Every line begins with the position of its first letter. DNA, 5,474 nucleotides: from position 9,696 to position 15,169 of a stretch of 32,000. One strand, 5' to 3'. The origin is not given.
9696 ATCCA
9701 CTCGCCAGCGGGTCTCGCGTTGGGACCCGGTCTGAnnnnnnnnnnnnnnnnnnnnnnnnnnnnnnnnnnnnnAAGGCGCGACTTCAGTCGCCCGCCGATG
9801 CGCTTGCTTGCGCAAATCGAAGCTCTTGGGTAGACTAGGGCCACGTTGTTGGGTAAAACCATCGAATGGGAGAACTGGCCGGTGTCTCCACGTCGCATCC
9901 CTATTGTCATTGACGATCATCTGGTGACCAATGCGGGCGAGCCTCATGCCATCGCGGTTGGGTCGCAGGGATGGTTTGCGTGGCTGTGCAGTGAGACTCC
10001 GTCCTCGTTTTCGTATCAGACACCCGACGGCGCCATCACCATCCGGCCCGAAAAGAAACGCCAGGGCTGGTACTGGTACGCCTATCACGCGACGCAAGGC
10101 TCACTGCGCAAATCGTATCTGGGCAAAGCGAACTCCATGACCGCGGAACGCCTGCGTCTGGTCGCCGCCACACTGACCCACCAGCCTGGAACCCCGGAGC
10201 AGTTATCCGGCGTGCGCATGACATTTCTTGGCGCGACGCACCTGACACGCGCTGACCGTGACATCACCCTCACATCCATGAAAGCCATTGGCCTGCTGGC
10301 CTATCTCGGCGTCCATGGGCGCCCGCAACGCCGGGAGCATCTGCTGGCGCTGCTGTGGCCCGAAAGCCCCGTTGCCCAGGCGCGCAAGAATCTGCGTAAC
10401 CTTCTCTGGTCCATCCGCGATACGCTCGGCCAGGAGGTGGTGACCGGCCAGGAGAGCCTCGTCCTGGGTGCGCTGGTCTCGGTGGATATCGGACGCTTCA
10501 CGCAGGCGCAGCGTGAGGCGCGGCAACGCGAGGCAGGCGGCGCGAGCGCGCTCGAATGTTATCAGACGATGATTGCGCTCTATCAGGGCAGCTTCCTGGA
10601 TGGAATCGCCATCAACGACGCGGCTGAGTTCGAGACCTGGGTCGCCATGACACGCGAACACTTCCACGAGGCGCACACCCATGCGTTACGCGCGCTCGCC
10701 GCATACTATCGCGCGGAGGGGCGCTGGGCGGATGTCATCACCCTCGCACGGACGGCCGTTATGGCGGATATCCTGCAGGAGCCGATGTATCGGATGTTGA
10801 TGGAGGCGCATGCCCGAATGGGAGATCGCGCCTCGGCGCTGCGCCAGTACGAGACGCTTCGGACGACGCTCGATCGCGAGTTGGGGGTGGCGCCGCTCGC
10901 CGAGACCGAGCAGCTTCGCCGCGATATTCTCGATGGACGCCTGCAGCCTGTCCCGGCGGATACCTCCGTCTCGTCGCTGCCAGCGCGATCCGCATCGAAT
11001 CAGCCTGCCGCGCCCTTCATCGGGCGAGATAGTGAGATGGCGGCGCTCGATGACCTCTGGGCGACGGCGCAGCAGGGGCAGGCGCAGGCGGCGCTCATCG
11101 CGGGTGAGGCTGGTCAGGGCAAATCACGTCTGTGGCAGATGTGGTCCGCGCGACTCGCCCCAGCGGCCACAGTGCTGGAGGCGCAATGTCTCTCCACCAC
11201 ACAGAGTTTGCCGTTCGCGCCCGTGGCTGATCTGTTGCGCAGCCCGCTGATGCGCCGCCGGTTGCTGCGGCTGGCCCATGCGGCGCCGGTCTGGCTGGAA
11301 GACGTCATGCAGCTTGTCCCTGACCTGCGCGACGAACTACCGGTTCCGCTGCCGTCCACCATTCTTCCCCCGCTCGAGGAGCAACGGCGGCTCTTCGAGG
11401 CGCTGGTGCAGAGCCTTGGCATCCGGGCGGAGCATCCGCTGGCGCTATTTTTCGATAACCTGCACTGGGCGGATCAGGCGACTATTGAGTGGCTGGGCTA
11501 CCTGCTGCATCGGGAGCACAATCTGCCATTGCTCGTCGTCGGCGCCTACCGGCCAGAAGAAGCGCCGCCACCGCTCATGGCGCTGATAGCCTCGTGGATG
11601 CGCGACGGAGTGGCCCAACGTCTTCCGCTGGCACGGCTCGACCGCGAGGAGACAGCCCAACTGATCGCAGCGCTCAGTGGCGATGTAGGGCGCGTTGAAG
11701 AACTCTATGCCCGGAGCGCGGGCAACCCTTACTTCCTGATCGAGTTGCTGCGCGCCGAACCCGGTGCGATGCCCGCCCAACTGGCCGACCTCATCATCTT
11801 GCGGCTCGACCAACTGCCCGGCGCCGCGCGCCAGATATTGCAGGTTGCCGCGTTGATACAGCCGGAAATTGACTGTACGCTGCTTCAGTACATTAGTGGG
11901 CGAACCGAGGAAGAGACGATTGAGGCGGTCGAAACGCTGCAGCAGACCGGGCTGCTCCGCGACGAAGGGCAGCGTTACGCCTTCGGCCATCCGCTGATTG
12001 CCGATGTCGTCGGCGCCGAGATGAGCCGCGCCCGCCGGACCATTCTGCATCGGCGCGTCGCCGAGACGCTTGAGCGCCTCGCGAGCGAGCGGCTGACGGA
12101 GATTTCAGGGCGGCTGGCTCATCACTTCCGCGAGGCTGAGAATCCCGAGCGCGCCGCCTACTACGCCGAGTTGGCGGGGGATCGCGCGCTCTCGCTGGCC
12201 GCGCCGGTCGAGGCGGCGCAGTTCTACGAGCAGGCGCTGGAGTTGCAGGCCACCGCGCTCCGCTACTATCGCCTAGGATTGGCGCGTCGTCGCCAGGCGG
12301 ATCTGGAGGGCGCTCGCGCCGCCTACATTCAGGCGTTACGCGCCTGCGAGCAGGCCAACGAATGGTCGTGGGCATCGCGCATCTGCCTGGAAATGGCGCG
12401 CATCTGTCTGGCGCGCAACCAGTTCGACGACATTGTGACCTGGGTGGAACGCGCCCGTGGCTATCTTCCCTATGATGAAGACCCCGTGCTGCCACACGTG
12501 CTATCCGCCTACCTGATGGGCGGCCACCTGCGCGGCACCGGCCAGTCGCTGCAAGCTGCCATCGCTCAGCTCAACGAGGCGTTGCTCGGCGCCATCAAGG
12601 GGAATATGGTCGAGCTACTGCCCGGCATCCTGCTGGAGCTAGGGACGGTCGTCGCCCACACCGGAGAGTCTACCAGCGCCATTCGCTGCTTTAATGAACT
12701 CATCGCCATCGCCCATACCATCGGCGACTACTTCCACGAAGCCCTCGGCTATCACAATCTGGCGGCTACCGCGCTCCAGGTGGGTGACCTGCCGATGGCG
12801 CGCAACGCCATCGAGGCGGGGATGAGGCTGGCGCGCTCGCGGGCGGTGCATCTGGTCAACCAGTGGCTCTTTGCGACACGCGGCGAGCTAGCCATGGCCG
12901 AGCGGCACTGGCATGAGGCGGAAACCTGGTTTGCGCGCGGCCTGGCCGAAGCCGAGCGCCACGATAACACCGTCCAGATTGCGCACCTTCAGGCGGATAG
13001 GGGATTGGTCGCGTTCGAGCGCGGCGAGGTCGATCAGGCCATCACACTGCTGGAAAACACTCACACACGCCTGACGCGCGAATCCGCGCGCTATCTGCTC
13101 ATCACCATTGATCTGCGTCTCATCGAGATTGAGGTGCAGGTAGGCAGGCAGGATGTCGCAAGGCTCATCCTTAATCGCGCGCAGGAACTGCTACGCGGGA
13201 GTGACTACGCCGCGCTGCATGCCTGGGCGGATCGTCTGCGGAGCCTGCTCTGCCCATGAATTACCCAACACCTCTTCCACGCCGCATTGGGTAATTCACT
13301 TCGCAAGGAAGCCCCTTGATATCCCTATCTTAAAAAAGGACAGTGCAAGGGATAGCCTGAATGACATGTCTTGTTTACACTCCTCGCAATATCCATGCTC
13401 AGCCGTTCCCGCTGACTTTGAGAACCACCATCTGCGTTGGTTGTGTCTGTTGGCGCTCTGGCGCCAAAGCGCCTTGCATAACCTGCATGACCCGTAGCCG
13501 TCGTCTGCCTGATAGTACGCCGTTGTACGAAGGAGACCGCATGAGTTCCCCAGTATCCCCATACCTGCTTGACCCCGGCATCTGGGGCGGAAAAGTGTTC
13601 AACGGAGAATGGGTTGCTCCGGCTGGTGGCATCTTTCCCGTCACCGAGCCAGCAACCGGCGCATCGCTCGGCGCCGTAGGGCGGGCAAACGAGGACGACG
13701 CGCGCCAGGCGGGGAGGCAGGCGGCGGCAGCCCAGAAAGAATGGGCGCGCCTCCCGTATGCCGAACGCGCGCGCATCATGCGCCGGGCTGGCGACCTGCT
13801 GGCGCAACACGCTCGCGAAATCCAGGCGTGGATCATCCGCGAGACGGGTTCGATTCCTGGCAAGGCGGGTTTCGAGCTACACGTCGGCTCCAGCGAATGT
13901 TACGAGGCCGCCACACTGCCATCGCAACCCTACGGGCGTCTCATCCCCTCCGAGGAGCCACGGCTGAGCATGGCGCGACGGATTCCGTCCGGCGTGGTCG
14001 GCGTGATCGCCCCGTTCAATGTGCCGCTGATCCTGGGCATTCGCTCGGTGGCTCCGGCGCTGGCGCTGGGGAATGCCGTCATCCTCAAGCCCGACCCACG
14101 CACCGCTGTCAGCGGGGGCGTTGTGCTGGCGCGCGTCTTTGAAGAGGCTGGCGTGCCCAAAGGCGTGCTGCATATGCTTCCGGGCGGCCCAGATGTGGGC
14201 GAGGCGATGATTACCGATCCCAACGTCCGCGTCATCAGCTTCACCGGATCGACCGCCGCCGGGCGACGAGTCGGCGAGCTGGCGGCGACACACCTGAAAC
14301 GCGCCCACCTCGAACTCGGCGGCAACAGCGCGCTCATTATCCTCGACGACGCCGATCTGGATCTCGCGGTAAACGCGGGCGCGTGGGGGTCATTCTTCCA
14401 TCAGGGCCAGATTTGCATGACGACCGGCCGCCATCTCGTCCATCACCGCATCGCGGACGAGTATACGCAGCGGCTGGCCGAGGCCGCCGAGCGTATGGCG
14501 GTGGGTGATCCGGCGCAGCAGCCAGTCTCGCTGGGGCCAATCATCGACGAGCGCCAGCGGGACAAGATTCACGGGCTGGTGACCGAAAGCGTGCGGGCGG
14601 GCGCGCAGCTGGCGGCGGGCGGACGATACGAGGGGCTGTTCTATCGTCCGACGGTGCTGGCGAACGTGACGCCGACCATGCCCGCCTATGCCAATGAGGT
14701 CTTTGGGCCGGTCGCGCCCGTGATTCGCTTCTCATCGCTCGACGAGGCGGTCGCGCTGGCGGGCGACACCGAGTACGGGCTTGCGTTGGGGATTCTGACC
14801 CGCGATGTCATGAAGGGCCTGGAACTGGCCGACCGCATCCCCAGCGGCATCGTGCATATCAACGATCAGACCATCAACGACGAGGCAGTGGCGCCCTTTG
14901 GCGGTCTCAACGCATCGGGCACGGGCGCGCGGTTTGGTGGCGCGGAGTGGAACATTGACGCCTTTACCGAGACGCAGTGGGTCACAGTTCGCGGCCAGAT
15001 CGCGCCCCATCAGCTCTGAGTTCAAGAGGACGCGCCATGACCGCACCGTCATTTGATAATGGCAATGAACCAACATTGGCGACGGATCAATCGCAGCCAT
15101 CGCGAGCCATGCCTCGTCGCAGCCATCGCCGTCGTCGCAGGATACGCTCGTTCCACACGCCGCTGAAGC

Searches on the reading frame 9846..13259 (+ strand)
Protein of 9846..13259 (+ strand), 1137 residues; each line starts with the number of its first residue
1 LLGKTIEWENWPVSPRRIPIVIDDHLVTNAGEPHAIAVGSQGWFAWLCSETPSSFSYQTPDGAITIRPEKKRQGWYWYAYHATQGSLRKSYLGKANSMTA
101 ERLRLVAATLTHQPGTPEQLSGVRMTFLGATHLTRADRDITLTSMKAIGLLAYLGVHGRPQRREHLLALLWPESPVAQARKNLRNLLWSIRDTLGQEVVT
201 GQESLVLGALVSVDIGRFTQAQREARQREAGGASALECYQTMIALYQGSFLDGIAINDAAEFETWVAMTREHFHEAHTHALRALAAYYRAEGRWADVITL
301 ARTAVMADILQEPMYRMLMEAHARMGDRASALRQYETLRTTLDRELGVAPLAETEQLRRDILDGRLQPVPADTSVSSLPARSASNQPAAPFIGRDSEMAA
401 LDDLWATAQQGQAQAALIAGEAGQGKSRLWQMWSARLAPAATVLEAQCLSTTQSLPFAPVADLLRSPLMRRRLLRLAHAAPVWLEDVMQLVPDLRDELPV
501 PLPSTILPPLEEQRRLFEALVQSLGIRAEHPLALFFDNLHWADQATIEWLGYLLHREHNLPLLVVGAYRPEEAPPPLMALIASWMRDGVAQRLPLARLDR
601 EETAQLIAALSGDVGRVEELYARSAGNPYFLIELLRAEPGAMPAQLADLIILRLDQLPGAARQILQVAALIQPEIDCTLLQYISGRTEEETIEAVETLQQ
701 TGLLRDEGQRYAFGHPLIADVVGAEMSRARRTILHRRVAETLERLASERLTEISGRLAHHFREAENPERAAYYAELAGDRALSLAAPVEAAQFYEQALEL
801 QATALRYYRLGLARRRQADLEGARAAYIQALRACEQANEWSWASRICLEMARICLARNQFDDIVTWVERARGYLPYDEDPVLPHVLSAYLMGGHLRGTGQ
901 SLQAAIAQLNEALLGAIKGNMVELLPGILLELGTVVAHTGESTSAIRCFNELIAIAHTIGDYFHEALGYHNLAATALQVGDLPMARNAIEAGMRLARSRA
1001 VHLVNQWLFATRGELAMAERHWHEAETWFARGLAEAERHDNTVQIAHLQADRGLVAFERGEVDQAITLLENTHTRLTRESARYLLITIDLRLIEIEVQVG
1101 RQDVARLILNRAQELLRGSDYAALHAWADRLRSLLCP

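Call 8: search_protein_families(library=pfam, proteins=[window:9846-13259:+])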
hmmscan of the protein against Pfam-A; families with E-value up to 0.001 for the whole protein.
window:9846-13259:+ (1137 aa): 7 families
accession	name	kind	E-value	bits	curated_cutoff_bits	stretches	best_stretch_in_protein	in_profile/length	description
PF13191.12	AAA_16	-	6.5e-23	82.5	32.6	1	390-565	1-167/167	AAA ATPase domain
PF03704.23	BTAD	-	1.5e-22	81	22.1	1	213-362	1-146/146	Bacterial transcriptional activator domain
PF13424.12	TPR_12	-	9.3e-09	35.8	30.1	1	928-997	5-76/77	Tetratricopeptide repeat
PF17874.7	TPR_MalT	-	8.4e-08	32.3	45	1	928-1079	42-194/336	MalT-like TPR region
PF07719.23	TPR_2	-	2e-07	31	27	0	806-835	3-32/34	Tetratricopeptide repeat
PF13401.12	AAA_22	-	0.00013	22.7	27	1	412-568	4-124/130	AAA domain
PF00515.34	TPR_1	-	0.00083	19.5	27.8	0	807-832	4-29/34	Tetratricopeptide repeat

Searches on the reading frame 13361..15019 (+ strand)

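Call 8: search_protein_families(library=pfam, proteins=[window:13361-15019:+])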
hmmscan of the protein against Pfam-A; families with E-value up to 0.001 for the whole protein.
window:13361-15019:+ (552 aa): 1 family
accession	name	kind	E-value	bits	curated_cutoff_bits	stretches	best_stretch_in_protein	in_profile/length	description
PF00171.27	Aldedh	-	8.9e-149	496.4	23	1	84-541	1-461/461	Aldehyde dehydrogenase family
